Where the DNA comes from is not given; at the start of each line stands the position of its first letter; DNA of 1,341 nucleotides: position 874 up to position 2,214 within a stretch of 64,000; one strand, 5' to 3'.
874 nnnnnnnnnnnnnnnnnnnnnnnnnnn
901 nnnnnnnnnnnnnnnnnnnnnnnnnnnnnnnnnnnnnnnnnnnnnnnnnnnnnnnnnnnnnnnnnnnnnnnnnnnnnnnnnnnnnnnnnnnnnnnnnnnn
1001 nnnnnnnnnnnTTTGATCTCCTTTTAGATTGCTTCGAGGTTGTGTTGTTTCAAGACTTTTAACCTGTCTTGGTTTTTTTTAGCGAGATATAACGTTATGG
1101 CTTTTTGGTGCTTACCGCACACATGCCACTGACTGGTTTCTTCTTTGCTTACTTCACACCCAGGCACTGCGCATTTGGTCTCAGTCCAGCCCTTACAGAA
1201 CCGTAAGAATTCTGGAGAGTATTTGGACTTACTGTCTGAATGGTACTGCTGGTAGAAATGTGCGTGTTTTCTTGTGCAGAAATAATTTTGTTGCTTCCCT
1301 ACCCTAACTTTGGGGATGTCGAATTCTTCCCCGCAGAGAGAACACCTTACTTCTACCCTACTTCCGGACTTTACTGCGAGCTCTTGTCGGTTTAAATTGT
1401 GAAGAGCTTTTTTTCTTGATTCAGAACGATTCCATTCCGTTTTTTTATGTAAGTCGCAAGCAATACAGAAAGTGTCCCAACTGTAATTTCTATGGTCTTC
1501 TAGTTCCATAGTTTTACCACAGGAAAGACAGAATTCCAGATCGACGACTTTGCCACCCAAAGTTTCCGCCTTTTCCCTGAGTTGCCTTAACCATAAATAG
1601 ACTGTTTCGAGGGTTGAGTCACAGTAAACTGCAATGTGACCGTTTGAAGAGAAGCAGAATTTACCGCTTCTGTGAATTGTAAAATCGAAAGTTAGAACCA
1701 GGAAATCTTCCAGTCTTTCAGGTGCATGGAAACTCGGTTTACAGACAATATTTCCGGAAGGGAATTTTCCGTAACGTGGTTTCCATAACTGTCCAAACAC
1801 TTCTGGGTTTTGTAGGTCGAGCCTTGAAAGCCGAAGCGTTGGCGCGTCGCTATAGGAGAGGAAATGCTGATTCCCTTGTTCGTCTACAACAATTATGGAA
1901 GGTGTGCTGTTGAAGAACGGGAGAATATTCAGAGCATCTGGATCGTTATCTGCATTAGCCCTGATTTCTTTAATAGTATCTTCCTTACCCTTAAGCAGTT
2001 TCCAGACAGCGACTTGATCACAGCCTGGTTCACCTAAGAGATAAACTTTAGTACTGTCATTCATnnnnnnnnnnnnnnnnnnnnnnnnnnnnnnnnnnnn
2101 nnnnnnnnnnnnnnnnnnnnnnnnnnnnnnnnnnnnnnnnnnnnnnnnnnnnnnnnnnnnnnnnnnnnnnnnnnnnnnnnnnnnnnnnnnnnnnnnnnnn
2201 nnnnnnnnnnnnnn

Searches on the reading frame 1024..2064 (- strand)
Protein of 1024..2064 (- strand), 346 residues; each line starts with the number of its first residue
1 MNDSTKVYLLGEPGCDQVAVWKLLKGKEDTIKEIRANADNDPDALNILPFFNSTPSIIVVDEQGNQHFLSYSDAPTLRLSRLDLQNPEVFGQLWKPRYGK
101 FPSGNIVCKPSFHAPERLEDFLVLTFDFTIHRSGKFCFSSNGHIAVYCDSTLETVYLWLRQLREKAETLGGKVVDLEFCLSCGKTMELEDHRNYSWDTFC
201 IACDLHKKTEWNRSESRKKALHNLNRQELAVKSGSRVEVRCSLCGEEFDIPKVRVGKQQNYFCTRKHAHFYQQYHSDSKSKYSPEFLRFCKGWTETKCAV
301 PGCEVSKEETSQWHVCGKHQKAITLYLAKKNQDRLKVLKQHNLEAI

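Call 7: search_protein_families(library=pfam, proteins=[window:1024-2064:-], max_evalue=1)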
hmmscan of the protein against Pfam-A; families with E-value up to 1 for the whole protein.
window:1024-2064:- (346 aa): 3 families
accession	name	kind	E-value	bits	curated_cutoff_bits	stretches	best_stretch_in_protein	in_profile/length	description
PF23897.1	DUF7245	-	0.0069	16.9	27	1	177-249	4-68/119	Family of unknown function (DUF7245)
PF12773.13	DZR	-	0.14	12.8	27.3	0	176-212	12-39/45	Double zinc ribbon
PF02150.21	Zn_ribbon_RPB9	-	0.69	10.3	25.2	0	176-203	1-27/36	RNA polymerases M/15 Kd subunit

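Call 8: search_protein_families(library=padloc, proteins=[window:1024-2064:-], max_evalue=1)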
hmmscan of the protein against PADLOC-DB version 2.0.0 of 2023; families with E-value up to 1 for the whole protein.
window:1024-2064:- (346 aa): 0 families

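Call 13: find_homologous_proteins(query=window:1024-2064:-)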
Query window:1024-2064:- (346 aa): 1 proteins with E <= 0.001 among 1027 candidates.
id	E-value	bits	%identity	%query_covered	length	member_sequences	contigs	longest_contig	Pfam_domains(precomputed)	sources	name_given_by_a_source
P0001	3.4e-242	821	100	100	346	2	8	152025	-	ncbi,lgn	-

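Call 15: find_encoding_contigs(protein=P0001, flank=10000, max_places=10)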
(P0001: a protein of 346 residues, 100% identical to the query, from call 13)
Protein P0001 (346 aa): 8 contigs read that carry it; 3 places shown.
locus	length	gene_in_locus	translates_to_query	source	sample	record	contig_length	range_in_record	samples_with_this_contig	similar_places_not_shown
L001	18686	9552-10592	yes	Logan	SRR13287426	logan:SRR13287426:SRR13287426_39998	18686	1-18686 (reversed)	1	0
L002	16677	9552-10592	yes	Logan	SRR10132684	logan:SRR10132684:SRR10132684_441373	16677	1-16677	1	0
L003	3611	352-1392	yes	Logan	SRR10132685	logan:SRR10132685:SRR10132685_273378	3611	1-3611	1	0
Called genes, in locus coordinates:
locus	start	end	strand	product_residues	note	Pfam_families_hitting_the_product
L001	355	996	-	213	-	-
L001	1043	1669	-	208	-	-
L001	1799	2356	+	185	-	PF07963:N_methyl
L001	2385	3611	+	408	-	PF01266:DAO (faint), PF07992:Pyr_redox_2, PF13454:NAD_binding_9 (faint), PF00070:Pyr_redox (weak)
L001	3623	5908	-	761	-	PF01751:Toprim, PF01131:Topoisom_bac, PF01396:Zn_ribbon_Top1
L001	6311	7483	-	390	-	PF09587:PGA_cap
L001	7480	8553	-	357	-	PF02481:DNA_processg_A, PF17782:WHD_DprA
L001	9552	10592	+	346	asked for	-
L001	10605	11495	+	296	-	-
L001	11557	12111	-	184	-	PF01195:Pept_tRNA_hydro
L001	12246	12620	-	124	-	-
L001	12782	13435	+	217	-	-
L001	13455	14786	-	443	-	PF00005:ABC_tran (faint), PF00009:GTP_EFTU, PF01926:MMR_HSR1, PF02421:FeoB_N, PF00009:GTP_EFTU, PF01926:MMR_HSR1, PF02421:FeoB_N, PF14714:KH_dom-like, +11 more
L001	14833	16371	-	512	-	PF03816:LytR_cpsA_psr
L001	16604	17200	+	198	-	PF10502:Peptidase_S26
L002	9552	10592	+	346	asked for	-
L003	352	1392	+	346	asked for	-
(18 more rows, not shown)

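Call 24: search_protein_representatives(protein=window:1024-2064:-)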
Query: 346 residues. Proteins with E-value up to 0.001 (for the whole library): 22; up to 1e-10: 6; up to 1e-30: 2. The best 22 are listed.
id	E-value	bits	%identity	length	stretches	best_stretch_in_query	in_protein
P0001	1.1e-242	820.8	100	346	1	1-346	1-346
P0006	5.1e-36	141.0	28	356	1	1-341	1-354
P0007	2.4e-24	102.6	30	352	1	50-346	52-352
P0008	7.4e-17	78.0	27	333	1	134-344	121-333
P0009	5.6e-15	71.8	29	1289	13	49-131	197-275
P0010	7.9e-12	61.5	36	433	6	219-265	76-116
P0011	2.0e-10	56.8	37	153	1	234-344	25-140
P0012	1.9e-07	47.0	30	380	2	234-343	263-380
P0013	2.7e-07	46.6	36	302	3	236-277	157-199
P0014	5.5e-07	45.5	36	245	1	231-343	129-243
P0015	2.0e-06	43.7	31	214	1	235-328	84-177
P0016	3.3e-06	43.0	27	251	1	199-343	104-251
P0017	3.3e-06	43.0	34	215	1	230-343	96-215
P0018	8.0e-06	41.7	26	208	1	235-337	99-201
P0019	1.8e-05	40.5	33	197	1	196-322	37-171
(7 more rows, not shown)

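Call 26: find_encoding_contigs(protein=P0007, flank=10000)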
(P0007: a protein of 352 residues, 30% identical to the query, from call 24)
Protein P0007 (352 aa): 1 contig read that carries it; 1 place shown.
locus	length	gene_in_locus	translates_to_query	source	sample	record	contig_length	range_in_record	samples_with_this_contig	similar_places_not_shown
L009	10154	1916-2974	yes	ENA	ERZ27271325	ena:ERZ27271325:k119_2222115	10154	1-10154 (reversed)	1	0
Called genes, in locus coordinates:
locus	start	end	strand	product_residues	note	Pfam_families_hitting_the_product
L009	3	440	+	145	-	?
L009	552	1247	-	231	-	-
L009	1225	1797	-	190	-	PF04542:Sigma70_r2, PF08281:Sigma70_r4_2, PF04545:Sigma70_r4 (weak)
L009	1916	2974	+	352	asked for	-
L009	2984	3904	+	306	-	-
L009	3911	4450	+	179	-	-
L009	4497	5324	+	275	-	PF01435:Peptidase_M48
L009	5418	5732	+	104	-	-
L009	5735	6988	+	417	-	PF00587:tRNA-synt_2b, PF03129:HGTP_anticodon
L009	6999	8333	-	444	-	PF01979:Amidohydro_1, PF07969:Amidohydro_3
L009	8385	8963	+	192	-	PF02698:DUF218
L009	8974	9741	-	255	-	PF01978:TrmB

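Call 27: find_encoding_contigs(protein=P0008, flank=10000)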
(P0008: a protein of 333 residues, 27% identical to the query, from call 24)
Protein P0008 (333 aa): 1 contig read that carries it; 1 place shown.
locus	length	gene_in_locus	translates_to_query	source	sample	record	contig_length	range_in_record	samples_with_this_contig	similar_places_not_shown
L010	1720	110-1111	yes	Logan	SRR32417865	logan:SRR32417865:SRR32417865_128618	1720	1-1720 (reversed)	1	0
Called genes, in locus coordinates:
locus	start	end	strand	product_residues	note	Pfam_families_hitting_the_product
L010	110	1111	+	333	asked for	-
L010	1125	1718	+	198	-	?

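Call 64: predict_structure(alignment_id=A4)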
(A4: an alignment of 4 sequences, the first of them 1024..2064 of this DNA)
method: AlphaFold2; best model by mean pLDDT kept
length: 346 residues; sequences in the alignment: 4
mean_pLDDT: 73.3   pTM: 0.51
mean pLDDT of the five models: 73.3, 73.3, 71.1, 70.3, 58.8
residues with pLDDT >= 90: 7; 70-90: 226; 50-70: 90; < 50: 23
segments of 3 or more residues with pLDDT < 50: 37-53, 277-279
pLDDT, mean of each block of 10 residues (from residue 1): 65 55 56 50 37 59 69 75 87 79 80 69 84 77 84 87 89 80 76 60 80 81 76 75 81 70 75 57 75 82 80 86 83 81 66
secondary structure, 60 per line:
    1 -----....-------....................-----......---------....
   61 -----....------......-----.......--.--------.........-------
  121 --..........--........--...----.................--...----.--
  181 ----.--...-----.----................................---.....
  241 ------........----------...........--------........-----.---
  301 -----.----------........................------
elements in order: E6-9 H17-36 H42-47 E57-60 E66-69 E76-78 H87-93 E105-113 E123-132 E135-142 E145-147 H152-168 E171-173 H201-232 E236-240 E247-251 H265-275 H284-291 H317-340
